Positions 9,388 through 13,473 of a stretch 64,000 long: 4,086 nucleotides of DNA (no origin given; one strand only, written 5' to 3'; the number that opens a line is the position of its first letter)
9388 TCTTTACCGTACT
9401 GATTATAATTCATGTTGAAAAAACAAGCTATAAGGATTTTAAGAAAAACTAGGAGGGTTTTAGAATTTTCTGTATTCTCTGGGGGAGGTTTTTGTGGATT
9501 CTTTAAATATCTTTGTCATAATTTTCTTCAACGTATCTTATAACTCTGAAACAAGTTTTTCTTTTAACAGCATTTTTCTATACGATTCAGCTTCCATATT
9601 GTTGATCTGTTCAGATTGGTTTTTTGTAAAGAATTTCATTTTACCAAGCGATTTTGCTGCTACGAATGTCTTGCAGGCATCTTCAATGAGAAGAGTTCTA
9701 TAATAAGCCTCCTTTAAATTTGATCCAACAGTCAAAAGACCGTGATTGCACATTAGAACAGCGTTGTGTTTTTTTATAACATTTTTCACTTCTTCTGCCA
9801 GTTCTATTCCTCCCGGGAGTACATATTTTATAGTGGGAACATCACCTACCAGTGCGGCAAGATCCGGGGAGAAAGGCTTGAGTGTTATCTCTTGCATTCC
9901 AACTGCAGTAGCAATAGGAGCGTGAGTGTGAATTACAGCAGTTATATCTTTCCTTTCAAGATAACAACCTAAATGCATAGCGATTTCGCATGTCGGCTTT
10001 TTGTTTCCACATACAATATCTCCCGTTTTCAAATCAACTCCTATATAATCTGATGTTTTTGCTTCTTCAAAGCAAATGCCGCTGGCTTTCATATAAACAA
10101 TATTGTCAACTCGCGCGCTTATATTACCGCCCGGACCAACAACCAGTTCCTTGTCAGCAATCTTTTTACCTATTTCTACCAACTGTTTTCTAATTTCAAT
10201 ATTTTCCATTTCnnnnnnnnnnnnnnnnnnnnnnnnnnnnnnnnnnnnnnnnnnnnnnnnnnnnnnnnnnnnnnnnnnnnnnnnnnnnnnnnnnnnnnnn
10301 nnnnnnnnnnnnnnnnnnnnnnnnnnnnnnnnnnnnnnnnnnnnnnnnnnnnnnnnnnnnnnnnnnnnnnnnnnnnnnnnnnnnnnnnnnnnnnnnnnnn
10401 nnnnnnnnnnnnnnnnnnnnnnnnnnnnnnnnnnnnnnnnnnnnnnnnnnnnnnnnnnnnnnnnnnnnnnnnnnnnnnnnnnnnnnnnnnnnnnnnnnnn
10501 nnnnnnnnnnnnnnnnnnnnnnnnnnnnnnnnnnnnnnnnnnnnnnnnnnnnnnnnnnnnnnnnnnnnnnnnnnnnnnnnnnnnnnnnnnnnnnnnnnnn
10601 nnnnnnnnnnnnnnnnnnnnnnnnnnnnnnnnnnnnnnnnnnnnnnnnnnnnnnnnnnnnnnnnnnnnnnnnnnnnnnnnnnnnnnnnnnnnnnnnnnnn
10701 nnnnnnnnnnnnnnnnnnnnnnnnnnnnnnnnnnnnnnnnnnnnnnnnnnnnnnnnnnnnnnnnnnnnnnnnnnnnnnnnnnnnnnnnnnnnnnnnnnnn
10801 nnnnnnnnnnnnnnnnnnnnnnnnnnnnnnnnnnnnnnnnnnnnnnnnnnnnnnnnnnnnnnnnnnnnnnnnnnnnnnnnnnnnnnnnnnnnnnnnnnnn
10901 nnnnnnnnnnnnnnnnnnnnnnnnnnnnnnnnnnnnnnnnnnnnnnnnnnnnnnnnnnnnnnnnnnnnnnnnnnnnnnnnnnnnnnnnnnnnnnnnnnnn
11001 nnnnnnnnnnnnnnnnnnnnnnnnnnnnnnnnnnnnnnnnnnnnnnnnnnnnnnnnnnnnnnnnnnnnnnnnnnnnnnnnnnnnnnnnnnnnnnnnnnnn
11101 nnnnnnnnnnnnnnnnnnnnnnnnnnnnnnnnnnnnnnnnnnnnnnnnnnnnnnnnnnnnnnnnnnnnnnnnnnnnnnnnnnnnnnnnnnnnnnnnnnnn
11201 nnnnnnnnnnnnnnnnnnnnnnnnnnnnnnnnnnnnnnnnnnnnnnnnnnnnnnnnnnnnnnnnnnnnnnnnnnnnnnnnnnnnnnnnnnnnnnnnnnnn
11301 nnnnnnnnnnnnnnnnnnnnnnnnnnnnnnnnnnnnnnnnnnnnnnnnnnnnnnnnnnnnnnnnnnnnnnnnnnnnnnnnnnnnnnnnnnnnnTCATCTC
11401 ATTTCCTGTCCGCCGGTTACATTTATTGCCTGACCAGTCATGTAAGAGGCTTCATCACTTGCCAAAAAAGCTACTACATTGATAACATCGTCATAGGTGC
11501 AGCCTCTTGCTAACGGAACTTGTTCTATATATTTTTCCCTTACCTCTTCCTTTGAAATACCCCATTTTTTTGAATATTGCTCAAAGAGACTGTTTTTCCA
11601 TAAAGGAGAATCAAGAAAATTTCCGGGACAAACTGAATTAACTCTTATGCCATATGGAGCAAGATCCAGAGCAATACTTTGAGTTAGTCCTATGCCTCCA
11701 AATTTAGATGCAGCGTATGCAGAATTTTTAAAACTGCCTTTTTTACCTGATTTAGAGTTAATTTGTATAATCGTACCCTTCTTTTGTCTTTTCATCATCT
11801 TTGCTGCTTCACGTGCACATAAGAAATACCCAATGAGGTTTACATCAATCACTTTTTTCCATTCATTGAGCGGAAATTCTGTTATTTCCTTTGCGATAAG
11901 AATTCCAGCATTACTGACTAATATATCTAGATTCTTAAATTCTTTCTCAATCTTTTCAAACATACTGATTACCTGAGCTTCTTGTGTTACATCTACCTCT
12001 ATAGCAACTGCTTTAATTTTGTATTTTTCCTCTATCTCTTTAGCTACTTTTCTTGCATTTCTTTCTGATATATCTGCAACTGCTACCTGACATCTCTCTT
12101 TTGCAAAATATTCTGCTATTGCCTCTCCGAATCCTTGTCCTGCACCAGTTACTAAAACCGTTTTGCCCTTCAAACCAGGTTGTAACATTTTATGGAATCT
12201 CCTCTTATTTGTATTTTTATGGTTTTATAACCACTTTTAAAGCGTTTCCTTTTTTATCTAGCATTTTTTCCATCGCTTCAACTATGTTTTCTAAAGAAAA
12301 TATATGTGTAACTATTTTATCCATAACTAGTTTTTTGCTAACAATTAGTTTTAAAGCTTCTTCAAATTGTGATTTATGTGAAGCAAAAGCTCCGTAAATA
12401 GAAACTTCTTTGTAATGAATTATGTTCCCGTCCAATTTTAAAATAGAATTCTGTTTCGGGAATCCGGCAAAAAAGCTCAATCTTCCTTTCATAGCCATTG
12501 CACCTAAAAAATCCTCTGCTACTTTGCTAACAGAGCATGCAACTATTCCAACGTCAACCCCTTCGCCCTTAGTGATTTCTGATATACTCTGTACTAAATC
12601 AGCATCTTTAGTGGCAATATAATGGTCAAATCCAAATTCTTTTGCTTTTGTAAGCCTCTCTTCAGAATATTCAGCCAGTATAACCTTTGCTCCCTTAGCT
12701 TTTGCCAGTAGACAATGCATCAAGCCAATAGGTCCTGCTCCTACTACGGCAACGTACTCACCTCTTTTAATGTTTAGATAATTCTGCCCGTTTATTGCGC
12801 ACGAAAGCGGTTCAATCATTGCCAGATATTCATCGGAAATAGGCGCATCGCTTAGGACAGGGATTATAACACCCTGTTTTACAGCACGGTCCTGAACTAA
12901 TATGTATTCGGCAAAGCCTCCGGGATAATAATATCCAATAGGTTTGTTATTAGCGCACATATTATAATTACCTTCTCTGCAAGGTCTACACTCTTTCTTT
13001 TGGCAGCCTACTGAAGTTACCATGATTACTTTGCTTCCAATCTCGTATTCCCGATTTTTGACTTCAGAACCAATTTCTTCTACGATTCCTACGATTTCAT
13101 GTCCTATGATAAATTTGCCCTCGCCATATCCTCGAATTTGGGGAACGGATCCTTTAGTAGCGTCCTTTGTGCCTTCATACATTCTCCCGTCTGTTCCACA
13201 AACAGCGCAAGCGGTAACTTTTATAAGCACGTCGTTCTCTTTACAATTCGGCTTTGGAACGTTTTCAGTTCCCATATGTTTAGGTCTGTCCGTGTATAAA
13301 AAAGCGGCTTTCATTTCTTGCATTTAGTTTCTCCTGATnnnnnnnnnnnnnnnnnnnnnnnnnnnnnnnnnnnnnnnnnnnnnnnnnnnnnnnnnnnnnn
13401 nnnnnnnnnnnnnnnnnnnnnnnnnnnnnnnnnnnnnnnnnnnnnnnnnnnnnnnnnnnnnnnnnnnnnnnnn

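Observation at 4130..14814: Eight-gene minus-strand operon resembling a RhaI/RhaEW-type rhamnose (6-deoxyhexose) utilisation locus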

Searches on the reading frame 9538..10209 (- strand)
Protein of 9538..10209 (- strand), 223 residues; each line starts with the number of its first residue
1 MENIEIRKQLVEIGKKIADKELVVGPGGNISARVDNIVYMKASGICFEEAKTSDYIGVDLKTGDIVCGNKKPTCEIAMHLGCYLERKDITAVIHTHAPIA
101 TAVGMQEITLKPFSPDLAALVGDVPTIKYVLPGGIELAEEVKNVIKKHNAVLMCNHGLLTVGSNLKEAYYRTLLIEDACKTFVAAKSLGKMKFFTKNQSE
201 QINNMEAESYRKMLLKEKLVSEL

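Call 3: search_protein_families(library=pfam, proteins=[window:9538-10209:-], max_evalue=0.001)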
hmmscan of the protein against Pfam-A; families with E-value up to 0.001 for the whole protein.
window:9538-10209:- (223 aa): 1 family
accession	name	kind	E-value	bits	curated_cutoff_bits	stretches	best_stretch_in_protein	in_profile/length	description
PF00596.27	Aldolase_II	-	1.3e-44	152.7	22.2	1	9-182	2-182/183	Class II Aldolase and Adducin N-terminal domain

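Call 4: search_protein_families(library=ncbifam, proteins=[window:9538-10209:-], max_evalue=0.001)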
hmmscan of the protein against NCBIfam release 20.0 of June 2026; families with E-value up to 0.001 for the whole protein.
window:9538-10209:- (223 aa): 37 families (the best 25 are shown)
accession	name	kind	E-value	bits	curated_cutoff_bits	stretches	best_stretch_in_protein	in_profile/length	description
NF005302.0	PRK06833.1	equivalog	1.2e-37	129.5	264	1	5-204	5-205/214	L-fuculose-phosphate aldolase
NF040649.1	FucA_Meth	equivalog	7.5e-34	117.2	250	1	8-181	4-172/179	L-fuculose phosphate aldolase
NF006208.0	PRK08333.1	equivalog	9.6e-34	116.7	267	1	6-182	5-180/189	aldolase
NF005123.0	PRK06557.1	subfamily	2.1e-33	115.9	251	1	5-208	11-218/223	L-ribulose-5-phosphate 4-epimerase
NF043034.1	OxoTetrPhDc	equivalog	6.6e-32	111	250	1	4-200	3-202/205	3-oxo-tetronate 4-phosphate decarboxylase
NF053831.1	RU1PAldHalo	equivalog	1.1e-29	103.4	300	1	6-204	5-201/208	ribulose-1-phosphate aldolase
NF006413.0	PRK08660.1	equivalog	7.8e-28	97.5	203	1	8-188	4-180/184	aldolase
NF005984.0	PRK08087.1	subfamily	1.2e-23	84.1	264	1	1-178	1-177/215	L-fuculose-phosphate aldolase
TIGR01086.1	fucA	equivalog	6.3e-21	75.1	400.25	1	4-183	3-181/214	L-fuculose-phosphate aldolase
NF005484.0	PRK07090.1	equivalog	1.3e-19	70.5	261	1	7-200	32-228/260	aldolase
NF004855.0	PRK06208.1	subfamily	3.8e-19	69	255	1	21-213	58-255/274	class II aldolase/adducin family protein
NF005451.0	PRK07044.1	subfamily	1.8e-18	66.5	207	1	39-201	58-222/256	aldolase II superfamily protein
NF004527.0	PRK05874.1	equivalog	1.9e-18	66.8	308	1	11-190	12-194/218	L-fuculose-phosphate aldolase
NF005186.0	PRK06661.1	equivalog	2.9e-18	66.4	339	1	3-192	3-196/235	hypothetical protein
NF006047.0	PRK08193.1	subfamily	3.3e-17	62.8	257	1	5-190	4-204/231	L-ribulose-5-phosphate 4-epimerase AraD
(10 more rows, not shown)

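Call 28: search_solved_structures(query=window:9538-10209:-, max_evalue=0.00001)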
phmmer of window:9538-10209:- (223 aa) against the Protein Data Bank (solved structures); distinct sequences matched with E-value up to 0.00001: 39.
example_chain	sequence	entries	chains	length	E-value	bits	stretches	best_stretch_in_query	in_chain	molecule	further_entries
4c24_A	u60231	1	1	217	6.6e-25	91.3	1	3-195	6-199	L-FUCULOSE PHOSPHATE ALDOLASE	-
4c25_A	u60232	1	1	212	7.3e-25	91.1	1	3-193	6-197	L-FUCULOSE PHOSPHATE ALDOLASE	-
6btd_A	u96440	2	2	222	7.5e-25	91.1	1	7-210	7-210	Fuculose phosphate aldolase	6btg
6voq_A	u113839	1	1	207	3.1e-22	82.6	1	4-183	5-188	Aldolase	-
2opi_A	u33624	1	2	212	7.5e-19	71.5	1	16-196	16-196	L-fuculose-1-phosphate aldolase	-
1dzw_P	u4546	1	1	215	4.7e-15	59.1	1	2-180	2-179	L-fuculose phosphate aldolase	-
1dzx_P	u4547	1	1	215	1.2e-14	57.7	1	2-180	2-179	L-fuculose phosphate aldolase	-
1dzu_P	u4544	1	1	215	1.2e-14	57.7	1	2-180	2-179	L-fuculose phosphate aldolase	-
1fua_A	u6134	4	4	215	1.2e-14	57.7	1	2-180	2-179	L-FUCULOSE-1-PHOSPHATE ALDOLASE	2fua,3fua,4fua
1dzy_P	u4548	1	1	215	1.2e-14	57.7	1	2-180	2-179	L-FUCULOSE-1-PHOSPHATE ALDOLASE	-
1dzz_P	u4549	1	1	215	1.6e-14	57.4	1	2-180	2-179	L-fuculose phosphate aldolase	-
1dzv_P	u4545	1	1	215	1.6e-14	57.4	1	2-180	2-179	L-fuculose phosphate aldolase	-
1e4c_P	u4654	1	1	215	2.3e-14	56.8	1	2-180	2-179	L-FUCULOSE 1-PHOSPHATE ALDOLASE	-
6vop_A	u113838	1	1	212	2.6e-14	56.7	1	6-181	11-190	Aldolase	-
1e47_P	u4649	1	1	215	3.2e-14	56.4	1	2-180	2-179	L-FUCULOSE 1-PHOSPHATE ALDOLASE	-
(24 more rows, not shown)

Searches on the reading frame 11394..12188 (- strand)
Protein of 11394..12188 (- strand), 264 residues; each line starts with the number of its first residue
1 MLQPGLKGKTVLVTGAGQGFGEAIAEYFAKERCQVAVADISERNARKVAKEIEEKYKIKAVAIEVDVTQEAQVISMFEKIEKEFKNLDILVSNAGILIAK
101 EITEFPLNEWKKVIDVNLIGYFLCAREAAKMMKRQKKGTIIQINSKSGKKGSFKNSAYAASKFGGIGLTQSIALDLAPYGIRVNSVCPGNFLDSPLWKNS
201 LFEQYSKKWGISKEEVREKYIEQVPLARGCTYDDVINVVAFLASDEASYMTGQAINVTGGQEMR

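Call 3: search_protein_families(library=pfam, proteins=[window:11394-12188:-], max_evalue=0.001)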
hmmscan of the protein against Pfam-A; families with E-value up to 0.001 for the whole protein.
window:11394-12188:- (264 aa): 8 families
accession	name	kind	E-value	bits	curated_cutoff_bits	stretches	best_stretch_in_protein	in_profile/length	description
PF00106.31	adh_short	-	6.6e-62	208.9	26.6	1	9-198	1-188/195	short chain dehydrogenase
PF13561.12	adh_short_C2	-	7.2e-59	199.7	27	1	15-260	1-234/236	Enoyl-(Acyl carrier protein) reductase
PF23441.1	SDR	-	1.6e-10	41.3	27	1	10-260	9-254/258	SDR-like rossmann domain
PF08659.16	KR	-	3.2e-10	40.7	22.6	1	10-161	2-152/180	KR domain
PF02737.24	3HCDH_N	-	3.6e-05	24.2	22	1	11-89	2-81/180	3-hydroxyacyl-CoA dehydrogenase, NAD binding domain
PF01488.26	Shikimate_DH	-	0.00013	22.5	24.3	1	5-62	9-67/138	Shikimate / quinate 5-dehydrogenase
PF02719.21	Polysacc_synt_2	-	0.00022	20.9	20.2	1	11-81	1-77/293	Polysaccharide biosynthesis protein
PF03435.24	Sacchrp_dh_NADP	-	0.00087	20.1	25.1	0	11-118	1-100/129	Saccharopine dehydrogenase NADP binding domain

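Call 4: search_protein_families(library=ncbifam, proteins=[window:11394-12188:-], max_evalue=0.001)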
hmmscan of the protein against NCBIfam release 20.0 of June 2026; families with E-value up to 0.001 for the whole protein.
window:11394-12188:- (264 aa): 237 families (the best 25 are shown)
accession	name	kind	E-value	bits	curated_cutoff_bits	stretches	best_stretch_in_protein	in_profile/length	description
NF009050.0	PRK12384.1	equivalog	1.7e-117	391.6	307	1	8-264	2-259/259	sorbitol-6-phosphate dehydrogenase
NF009093.0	PRK12429.1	subfamily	2e-68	230.5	258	1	6-263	3-258/259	3-hydroxybutyrate dehydrogenase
NF004198.0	PRK05653.1-3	equivalog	3.3e-68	229.8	296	1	5-263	4-248/248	3-oxoacyl-ACP reductase FabG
TIGR01963.1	PHB_DH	subfamily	2e-63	214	307.05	1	9-261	2-252/255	3-hydroxybutyrate dehydrogenase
TIGR01830.1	3oxo_ACP_reduc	equivalog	1.4e-62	211.5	297.75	1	11-260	1-237/239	3-oxoacyl-[acyl-carrier-protein] reductase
NF009466.0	PRK12826.1-2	subfamily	2.8e-62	210.4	222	1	9-263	4-246/248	3-oxoacyl-ACP reductase FabG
NF005559.1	PRK07231.1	subfamily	7.2e-62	209.1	215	1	6-261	2-247/249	glucose 1-dehydrogenase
NF052558.1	MBtsdlDhBudC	equivalog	6.3e-61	206.1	270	1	7-261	2-241/250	meso-2,3-butanediol dehydrogenase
NF004791.0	PRK06138.1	equivalog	7.8e-61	205.6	312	1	6-261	3-249/252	SDR family oxidoreductase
TIGR02415.1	23BDH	subfamily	6.6e-57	192.8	304.35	1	9-261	1-251/254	acetoin reductase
TIGR02632.1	RhaD_aldol-ADH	equivalog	2.5e-56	191.4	567.75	1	6-261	412-670/676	bifunctional rhamnulose-1-phosphate aldolase/short-chain dehydrogenase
NF005472.0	PRK07067.1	equivalog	3.1e-56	190.8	338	1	6-263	4-256/257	L-iditol 2-dehydrogenase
NF053701.1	CsHdxCHCADhChcB2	equivalog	1.7e-55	188.2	350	1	6-260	1-241/245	cis-4-hydroxycyclohexanecarboxylate dehydrogenase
NF009931.0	PRK13394.1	subfamily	6.1e-55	186.5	340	1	5-263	4-261/262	3-hydroxybutyrate dehydrogenase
NF047923.1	pyridox_DH_SDR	equivalog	4.4e-54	183.6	325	1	7-261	2-240/243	pyridoxal 4-dehydrogenase, SDR-type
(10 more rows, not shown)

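Call 29: search_solved_structures(query=window:11394-12188:-, max_evalue=1e-30)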
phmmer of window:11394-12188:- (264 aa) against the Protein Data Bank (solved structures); distinct sequences matched with E-value up to 1e-30: 115 (the best 60 are shown).
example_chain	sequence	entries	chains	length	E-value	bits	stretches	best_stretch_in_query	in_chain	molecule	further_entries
5o3z_A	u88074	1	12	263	2.9e-74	252.9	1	11-263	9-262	Sorbitol-6-phosphate dehydrogenase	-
2p68_A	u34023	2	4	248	2.3e-45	158.2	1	5-261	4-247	3-oxoacyl-[acyl-carrier-protein] reductase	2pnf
2et6_A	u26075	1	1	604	9.1e-44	153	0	5-189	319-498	(3R)-hydroxyacyl-CoA dehydrogenase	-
3sj7_A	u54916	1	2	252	2.4e-43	151.7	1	7-262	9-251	3-oxoacyl-(Acyl-carrier-protein) reductase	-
3osu_A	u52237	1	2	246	4.2e-43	150.9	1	9-262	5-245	3-oxoacyl-[acyl-carrier-protein] reductase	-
5itv_A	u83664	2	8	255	4.4e-43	150.8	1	6-261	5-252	Dihydroanticapsin 7-dehydrogenase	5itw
3ak4_A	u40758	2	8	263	4.6e-41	144.2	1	6-263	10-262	NADH-dependent quinuclidinone reductase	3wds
3wye_A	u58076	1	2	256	7.8e-41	143.4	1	9-261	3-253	Diacetyl reductase [(S)-acetoin forming],L-2,3-butanediol dehydrogenase,Diacetyl reductase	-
1vl8_A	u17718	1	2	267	3e-40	141.5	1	6-260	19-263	Gluconate 5-dehydrogenase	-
4dml_A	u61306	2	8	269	6.7e-40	140.4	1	8-262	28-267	3-oxoacyl-[acyl-carrier-protein] reductase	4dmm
3wtc_A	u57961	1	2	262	8.5e-40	140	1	5-261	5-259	Putative oxidoreductase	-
4trr_A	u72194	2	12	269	1.4e-39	139.3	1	5-261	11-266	Putative D-beta-hydroxybutyrate dehydrogenase | 3-hydroxybutyrate dehydrogenase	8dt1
1geg_A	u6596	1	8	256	7.2e-39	137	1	9-261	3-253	ACETOIN REDUCTASE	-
4ni5_A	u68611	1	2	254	7.2e-39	137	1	6-261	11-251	Oxidoreductase, short-chain dehydrogenase/reductase family protein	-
7e6o_C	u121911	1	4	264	8.2e-39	136.8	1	6-261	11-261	Short-chain dehydrogenase/reductase SDR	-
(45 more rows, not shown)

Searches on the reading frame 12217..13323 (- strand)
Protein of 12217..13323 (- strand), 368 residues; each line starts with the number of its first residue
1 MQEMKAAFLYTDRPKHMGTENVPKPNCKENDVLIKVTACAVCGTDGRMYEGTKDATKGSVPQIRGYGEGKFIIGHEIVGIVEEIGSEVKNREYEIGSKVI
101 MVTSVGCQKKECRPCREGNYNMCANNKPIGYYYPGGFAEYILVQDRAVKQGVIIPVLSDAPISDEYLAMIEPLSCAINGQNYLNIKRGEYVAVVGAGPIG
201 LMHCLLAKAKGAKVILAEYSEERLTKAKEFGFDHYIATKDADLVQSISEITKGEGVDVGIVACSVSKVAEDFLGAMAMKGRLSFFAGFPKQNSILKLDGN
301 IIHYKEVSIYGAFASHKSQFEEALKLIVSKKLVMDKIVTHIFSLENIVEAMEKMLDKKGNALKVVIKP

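Call 3: search_protein_families(library=pfam, proteins=[window:12217-13323:-], max_evalue=0.001)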
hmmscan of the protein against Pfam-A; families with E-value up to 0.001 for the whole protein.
window:12217-13323:- (368 aa): 3 families
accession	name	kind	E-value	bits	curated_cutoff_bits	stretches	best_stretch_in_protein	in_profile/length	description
PF00107.32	ADH_zinc_N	-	9e-27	94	31.8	1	198-328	1-128/129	Zinc-binding dehydrogenase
PF08240.17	ADH_N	-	2e-23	83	23.5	1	29-148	2-99/104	Alcohol dehydrogenase GroES-like domain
PF16912.11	Glu_dehyd_C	-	1.3e-08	35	34.9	1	189-355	32-202/211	Glucose dehydrogenase C-terminus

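Call 4: search_protein_families(library=ncbifam, proteins=[window:12217-13323:-], max_evalue=0.001)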
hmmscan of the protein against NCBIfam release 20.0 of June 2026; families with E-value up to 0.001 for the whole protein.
window:12217-13323:- (368 aa): 24 families
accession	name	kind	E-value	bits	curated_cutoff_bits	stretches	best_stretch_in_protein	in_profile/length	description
NF041097.1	keto_inos_dh_IolM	equivalog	1.6e-56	191.6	450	1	17-361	40-384/389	scyllo-inosose 3-dehydrogenase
TIGR00692.1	tdh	equivalog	4.5e-56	190.3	458.35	1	21-366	15-338/340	L-threonine 3-dehydrogenase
NF003808.0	PRK05396.1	equivalog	1.8e-52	178.3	380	1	18-367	14-339/341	L-threonine 3-dehydrogenase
NF007489.0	PRK10083.1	equivalog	1.5e-34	119.5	376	1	11-366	6-335/339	Zn-dependent oxidoreductase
NF010344.0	PRK13771.1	subfamily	1.1e-31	110.1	349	1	4-367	1-332/334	putative alcohol dehydrogenase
NF041172.1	AcrlCoa_red_Thmprot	equivalog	3.3e-29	101.9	500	1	4-368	1-334/334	acryloyl-CoA reductase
TIGR03451.1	mycoS_dep_FDH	equivalog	4.6e-29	101.3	512.9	2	181-366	170-356/358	S-(hydroxymethyl)mycothiol dehydrogenase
NF007642.0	PRK10309.1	equivalog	8.4e-26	91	550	1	15-365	10-343/347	galactitol-1-phosphate 5-dehydrogenase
NF007375.0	PRK09880.1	equivalog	6.4e-25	87.6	469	1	26-365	24-340/344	L-idonate 5-dehydrogenase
TIGR03366.1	HpnZ_proposed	hypoth_equivalog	8.4e-25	87.6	328.1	1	26-347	2-315/315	putative phosphonate catabolism associated alcohol dehydrogenase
TIGR03989.1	Rxyl_3153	subfamily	1.8e-23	83.4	440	2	153-365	152-367/370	NDMA-dependent alcohol dehydrogenase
NF006940.0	PRK09422.1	equivalog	1.9e-23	83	344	1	4-355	1-323/338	alcohol dehydrogenase AdhP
NF047908.1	AldhRedAhr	equivalog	4.4e-22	78.4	470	1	19-359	18-327/335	NADPH-dependent aldehyde reductase Ahr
TIGR03201.1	dearomat_had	equivalog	3.5e-21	75.7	338.65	1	10-358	4-340/349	6-hydroxycyclohex-1-ene-1-carbonyl-CoA dehydrogenase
TIGR02824.1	quinone_pig3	subfamily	2.9e-19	69.2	296.8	2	134-366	91-323/325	putative NAD(P)H quinone oxidoreductase, PIG3 family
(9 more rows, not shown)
